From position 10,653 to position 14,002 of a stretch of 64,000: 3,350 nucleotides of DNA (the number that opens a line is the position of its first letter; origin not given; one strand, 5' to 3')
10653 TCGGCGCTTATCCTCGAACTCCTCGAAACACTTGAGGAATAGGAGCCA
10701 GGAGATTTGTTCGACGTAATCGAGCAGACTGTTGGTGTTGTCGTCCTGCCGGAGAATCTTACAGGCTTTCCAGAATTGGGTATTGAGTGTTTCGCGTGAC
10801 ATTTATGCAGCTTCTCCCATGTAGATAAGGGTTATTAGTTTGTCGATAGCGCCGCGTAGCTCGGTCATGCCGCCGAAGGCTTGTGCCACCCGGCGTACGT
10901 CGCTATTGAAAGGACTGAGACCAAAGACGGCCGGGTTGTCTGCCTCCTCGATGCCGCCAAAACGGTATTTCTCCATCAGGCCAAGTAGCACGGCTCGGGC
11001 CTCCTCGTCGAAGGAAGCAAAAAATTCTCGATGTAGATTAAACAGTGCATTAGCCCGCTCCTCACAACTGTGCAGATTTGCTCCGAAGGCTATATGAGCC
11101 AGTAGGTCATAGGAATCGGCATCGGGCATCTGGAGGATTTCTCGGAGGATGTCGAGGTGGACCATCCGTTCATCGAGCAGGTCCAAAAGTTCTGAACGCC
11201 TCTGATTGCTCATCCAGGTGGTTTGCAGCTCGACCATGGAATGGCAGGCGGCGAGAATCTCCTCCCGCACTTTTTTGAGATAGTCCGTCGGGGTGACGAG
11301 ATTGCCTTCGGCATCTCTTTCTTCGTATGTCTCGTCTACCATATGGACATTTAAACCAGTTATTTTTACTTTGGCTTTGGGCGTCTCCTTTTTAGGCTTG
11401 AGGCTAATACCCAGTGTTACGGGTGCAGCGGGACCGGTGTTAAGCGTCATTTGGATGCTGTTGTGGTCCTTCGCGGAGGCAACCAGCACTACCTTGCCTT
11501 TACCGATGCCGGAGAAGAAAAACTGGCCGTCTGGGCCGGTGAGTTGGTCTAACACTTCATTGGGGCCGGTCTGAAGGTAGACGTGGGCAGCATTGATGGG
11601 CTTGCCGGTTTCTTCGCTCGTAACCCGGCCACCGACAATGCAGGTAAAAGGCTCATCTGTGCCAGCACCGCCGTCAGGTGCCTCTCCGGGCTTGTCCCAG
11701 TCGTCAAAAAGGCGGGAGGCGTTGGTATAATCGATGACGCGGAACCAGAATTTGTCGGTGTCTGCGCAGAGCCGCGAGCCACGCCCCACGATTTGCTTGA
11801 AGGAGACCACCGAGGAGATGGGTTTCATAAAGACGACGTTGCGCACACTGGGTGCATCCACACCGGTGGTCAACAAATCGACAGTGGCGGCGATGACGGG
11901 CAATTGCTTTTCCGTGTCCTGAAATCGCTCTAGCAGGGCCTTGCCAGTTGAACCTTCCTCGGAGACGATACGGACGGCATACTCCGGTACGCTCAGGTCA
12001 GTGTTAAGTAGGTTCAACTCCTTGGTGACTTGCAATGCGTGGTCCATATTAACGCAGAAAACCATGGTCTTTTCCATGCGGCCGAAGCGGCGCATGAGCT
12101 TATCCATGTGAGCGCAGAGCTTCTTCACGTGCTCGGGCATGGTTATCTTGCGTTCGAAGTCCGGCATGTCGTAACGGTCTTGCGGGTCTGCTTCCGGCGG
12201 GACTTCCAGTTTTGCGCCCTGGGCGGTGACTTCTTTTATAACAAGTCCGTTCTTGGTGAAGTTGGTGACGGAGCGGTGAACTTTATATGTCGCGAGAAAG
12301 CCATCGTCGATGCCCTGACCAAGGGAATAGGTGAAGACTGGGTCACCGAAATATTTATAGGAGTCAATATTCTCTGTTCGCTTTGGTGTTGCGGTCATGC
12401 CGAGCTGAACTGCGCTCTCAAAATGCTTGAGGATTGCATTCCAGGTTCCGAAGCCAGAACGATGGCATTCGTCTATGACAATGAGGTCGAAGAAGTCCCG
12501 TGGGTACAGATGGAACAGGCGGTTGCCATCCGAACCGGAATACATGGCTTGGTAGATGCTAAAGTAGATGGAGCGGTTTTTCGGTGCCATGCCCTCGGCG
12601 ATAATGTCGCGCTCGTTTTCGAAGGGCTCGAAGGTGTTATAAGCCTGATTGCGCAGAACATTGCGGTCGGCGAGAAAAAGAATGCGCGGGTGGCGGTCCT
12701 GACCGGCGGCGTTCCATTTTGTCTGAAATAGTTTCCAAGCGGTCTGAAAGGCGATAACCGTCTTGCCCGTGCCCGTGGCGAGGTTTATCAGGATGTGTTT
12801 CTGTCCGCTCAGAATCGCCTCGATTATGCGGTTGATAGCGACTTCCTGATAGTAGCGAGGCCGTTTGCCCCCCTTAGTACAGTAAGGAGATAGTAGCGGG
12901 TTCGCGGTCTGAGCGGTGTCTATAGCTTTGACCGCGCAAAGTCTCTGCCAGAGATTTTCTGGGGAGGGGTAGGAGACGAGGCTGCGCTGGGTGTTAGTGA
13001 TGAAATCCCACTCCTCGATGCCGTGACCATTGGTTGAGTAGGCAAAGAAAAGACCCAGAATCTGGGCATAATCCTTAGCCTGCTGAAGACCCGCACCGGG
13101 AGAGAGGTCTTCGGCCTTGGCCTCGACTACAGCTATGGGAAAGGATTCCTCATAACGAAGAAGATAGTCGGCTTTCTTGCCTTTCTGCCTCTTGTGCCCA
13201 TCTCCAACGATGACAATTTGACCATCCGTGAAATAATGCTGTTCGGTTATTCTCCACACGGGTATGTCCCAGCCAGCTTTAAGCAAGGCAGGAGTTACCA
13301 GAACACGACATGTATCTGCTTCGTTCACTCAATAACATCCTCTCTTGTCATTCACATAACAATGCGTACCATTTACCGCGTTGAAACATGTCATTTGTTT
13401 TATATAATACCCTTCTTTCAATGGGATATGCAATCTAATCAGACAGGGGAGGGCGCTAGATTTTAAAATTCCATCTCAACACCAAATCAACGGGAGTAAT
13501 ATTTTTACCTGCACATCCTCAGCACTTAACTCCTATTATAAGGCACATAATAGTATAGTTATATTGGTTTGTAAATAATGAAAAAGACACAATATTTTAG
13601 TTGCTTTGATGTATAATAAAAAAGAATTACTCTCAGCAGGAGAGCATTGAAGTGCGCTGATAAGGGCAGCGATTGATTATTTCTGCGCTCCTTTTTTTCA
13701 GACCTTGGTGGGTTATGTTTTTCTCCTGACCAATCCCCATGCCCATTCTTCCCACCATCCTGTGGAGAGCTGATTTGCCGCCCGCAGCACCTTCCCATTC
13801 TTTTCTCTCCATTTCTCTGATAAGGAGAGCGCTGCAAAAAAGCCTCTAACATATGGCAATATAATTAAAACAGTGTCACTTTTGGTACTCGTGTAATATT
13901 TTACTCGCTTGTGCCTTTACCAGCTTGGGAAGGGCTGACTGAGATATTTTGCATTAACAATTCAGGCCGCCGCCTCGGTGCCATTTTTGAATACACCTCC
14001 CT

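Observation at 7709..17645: Integrative island at tRNA-Arg(ACG) bounded by a 44-bp direct repeat and carrying a Type I R-M system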

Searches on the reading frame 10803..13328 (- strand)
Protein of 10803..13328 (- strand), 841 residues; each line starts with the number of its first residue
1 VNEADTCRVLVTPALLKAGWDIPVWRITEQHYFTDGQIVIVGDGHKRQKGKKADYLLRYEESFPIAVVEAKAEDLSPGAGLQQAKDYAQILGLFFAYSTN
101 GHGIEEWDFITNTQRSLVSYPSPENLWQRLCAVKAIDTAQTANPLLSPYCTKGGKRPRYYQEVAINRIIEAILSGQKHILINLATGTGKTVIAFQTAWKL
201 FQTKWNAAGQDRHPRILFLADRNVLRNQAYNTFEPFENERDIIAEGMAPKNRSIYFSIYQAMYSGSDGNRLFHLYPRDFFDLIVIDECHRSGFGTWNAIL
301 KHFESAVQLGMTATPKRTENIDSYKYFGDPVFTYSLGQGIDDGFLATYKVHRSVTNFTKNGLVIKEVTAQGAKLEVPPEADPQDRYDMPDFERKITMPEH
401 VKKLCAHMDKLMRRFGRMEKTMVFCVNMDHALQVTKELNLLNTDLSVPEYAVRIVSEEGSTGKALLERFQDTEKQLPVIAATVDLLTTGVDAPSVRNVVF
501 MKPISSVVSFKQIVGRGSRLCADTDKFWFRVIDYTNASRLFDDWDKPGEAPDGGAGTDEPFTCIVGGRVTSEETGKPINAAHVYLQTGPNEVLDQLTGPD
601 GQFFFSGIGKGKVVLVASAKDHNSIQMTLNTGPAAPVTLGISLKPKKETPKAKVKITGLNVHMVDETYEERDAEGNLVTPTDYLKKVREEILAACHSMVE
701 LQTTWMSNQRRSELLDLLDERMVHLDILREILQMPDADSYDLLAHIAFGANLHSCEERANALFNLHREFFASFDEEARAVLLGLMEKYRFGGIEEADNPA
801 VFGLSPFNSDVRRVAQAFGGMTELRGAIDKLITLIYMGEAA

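Call 7: search_protein_families(library=pfam, proteins=[window:10803-13328:-], max_evalue=0.01)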
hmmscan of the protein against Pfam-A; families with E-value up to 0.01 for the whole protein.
window:10803-13328:- (841 aa): 8 families
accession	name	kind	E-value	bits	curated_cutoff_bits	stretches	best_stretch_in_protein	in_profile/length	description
PF04851.21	ResIII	-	5.7e-40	137.3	22.5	1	156-317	3-164/164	Type III restriction enzyme, res subunit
PF18766.7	SWI2_SNF2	-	2.5e-19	70.2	26.7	1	160-347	1-187/221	SWI2/SNF2 ATPase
PF08463.15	EcoEI_R_C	-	1.3e-17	64.9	24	1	682-833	2-160/163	EcoEI R protein C-terminal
PF00270.35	DEAD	-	1.1e-10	42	26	1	167-318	6-163/167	DEAD/DEAH box helicase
PF13620.12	CarboxypepD_reg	-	3.9e-07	30.8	32.3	1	565-639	2-77/82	Carboxypeptidase regulatory-like domain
PF00271.37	Helicase_C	-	3e-06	27.9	23.5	1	411-519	9-108/110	Helicase conserved C-terminal domain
PF13715.12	CarbopepD_reg_2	-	0.00027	21.3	32.2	1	566-646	2-79/88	CarboxypepD_reg-like domain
PF04313.20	HSDR_N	-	0.0032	17.8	25.1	0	47-106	122-177/198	Type I restriction enzyme R protein N terminus (HSDR_N)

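Call 8: search_protein_families(library=ncbifam, proteins=[window:10803-13328:-], max_evalue=0.01)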
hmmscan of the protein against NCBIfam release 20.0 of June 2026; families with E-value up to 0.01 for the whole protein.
window:10803-13328:- (841 aa): 9 families
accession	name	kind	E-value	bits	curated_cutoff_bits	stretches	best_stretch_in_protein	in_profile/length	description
NF046051.1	restrict_EcoAI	equivalog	7.5e-227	755.4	550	2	1-549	1-543/768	EcoAI/FtnUII family type I restriction enzme subunit R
NF008521.0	PRK11448.1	equivalog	1.1e-64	219.1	729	2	111-534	373-814/1123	type I restriction-modification system endonuclease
TIGR00348.1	hsdR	subfamily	2.3e-22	79.3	284.55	1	157-535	243-655/674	HsdR family type I site-specific deoxyribonuclease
NF053632.1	heli_RadD_YejH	equivalog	1.3e-20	73.3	720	1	158-537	4-357/573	DNA repair helicase RadD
TIGR04095.1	dnd_restrict_1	equivalog_domain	3.6e-16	59.2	600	1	281-516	135-376/451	DNA phosphorothioation system restriction enzyme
NF052345.1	S_layer_anammox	exception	2.3e-06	25.3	1400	1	547-658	1298-1407/1596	Kustd1514 family S-layer glycoprotein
NF010337.0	PRK13766.1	equivalog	7.3e-06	24.4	610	1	158-318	18-176/781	Hef nuclease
TIGR00614.1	recQ_fam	subfamily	1.9e-05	23.7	219.8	1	401-523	209-323/470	RecQ family ATP-dependent DNA helicase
TIGR02621.3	cas3_GSU0051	exception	6.7e-05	21.9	400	1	154-237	11-90/854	type I-G CRISPR-associated helicase/endonuclease Cas3g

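Call 14: search_protein_families(library=padloc, proteins=[window:10803-13328:-], max_evalue=0.01)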
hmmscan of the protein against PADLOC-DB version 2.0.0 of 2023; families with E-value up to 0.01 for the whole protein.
window:10803-13328:- (841 aa): 22 families
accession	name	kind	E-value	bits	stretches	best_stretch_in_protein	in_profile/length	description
PDLC03049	REase_I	-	6.4e-157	521.9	2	1-546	9-550/807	Type I restriction enzyme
PDLC03047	REase_I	-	2.6e-47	159.2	1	2-523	198-706/1107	Type I restriction enzyme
PDLC03042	REase_I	-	8.4e-40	134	1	157-535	445-845/1170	Type I restriction enzyme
PDLC02707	PbeA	-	5.4e-26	89.4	1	146-516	247-613/672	PbeA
PDLC03659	mREase_IV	-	4.9e-21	72.3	2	170-327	233-383/945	Type IV methyl-directed restriction enzyme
PDLC02704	PbeA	-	2.6e-19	67.2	2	282-515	386-623/682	PbeA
PDLC03658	mREase_IV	-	8.3e-17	58.2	2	176-368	242-424/953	Type IV methyl-directed restriction enzyme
PDLC03050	REase_I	-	2.7e-14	51.5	1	648-810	25-183/219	Type I restriction enzyme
PDLC03048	REase_I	-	1.7e-12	44.3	1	158-359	242-458/976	Type I restriction enzyme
PDLC02705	PbeA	-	5.3e-10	36.1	1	282-504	377-604/691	PbeA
PDLC03960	SngC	-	9.1e-09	32.6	1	368-529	219-370/720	-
PDLC02706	PbeA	-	1.2e-08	32.1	1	262-360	380-483/722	PbeA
PDLC01439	typeIV_DinG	-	1.7e-07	28.3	1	155-239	14-86/575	CAS-IV-A; associated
PDLC03040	REase_I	-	3.7e-05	19.7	1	305-534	439-679/1029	Type I restriction enzyme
PDLC03597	REase_MTase_IIG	-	4.7e-05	19.1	0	478-521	553-596/1646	Type IIG restriction enzyme-methyltransferase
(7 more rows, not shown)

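Call 91: search_dna_similar(query=window:10803-13328:-, collection=plasmids, mode=protein, max_evalue=1e-20, max_rows=8)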
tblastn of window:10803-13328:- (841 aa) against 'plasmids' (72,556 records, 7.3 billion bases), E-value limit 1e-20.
Records with a match: 208; places in all: 212; records where one place covers at least 80% of the query: 13.
Best place of each record, by identity: <60% 208.
By first word of the organism name: Escherichia 55; Acinetobacter 17; Enterococcus 15; Vibrio 10; Zymomonas 9; Nostoc 5; Deinococcus 3; Pseudomonas 3; Lactiplantibacillus 3; Sphingobium 2; and 68 more.
By predicted mobility (MOB-suite, as given by PLSDB): non-mobilizable 99; conjugative 69; mobilizable 40.
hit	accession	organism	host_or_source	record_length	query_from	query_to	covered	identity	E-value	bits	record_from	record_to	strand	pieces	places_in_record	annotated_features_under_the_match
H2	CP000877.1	Herpetosiphon aurantiacus DSM 785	-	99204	1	836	99%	42.3%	0e+0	660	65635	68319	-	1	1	type III restriction protein res subunit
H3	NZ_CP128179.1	Sphingobium baderi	mixed culture,activated sludge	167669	2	836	99%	40.0%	2e-179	580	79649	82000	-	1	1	EcoAI/FtnUII family type I restriction enzme subunit R | hypothetical protein | N-6 DNA methylase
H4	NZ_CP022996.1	Paraburkholderia aromaticivorans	-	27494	1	836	99%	33.9%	3e-116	397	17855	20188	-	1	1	EcoAI/FtnUII family type I restriction enzme subunit R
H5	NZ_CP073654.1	Clostridium beijerinckii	cell culture,fermentation bioreactor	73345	1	836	99%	33.6%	4e-124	420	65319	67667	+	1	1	EcoAI/FtnUII family type I restriction enzme subunit R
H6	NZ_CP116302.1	Tenacibaculum finnmarkense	Atlantic salmon (Salmo salar ...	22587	1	836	99%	33.5%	2e-126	426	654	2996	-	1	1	EcoAI/FtnUII family type I restriction enzme subunit R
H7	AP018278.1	Calothrix sp. NIES-4101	-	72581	1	797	95%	35.2%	1e-119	406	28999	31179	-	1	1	type I site-specific restriction-modification system restriction ...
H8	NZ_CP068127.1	Enterococcus casseliflavus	-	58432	1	797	95%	34.6%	1e-119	407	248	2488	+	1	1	EcoAI/FtnUII family type I restriction enzme subunit R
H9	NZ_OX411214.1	Vibrio campbellii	-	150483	1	548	65%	49.9%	1e-164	538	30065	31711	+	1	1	EcoAI/FtnUII family type I restriction enzme subunit R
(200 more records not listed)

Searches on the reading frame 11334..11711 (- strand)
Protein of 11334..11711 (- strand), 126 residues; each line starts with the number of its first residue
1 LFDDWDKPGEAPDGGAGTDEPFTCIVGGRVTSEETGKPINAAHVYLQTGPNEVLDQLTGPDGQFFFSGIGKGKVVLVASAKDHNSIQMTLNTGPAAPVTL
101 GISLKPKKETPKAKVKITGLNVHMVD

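Call 90: search_dna_similar(query=window:11334-11711:-, collection=plasmids, mode=protein, max_evalue=0.001, max_rows=10)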
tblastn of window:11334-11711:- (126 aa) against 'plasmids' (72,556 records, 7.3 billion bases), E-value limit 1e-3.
Records with a match: 1; places in all: 1; records where one place covers at least 80% of the query: 0.
Best place of each record, by identity: <60% 1.
By first word of the organism name: Herpetosiphon 1.
By predicted mobility (MOB-suite, as given by PLSDB): non-mobilizable 1.
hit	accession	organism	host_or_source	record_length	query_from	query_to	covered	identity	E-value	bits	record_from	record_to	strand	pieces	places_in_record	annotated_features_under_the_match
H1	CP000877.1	Herpetosiphon aurantiacus DSM 785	-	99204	5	104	79%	33.7%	3e-5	49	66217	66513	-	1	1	type III restriction protein res subunit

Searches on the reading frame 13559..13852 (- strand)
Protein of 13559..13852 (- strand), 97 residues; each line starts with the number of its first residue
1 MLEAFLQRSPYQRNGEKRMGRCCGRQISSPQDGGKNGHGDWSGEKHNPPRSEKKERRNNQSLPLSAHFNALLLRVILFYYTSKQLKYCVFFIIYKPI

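Call 7: search_protein_families(library=pfam, proteins=[window:13559-13852:-], max_evalue=0.01)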
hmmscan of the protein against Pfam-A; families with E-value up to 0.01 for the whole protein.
window:13559-13852:- (97 aa): 0 families

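Call 8: search_protein_families(library=ncbifam, proteins=[window:13559-13852:-], max_evalue=0.01)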
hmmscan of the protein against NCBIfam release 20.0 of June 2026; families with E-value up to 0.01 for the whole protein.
window:13559-13852:- (97 aa): 0 families

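Call 13: search_protein_families(library=phrogs, proteins=[window:13559-13852:-], max_evalue=0.1)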
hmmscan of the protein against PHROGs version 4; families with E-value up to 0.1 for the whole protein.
window:13559-13852:- (97 aa): 0 families

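Call 14: search_protein_families(library=padloc, proteins=[window:13559-13852:-], max_evalue=0.01)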
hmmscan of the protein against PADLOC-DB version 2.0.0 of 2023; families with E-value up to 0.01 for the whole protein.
window:13559-13852:- (97 aa): 0 families
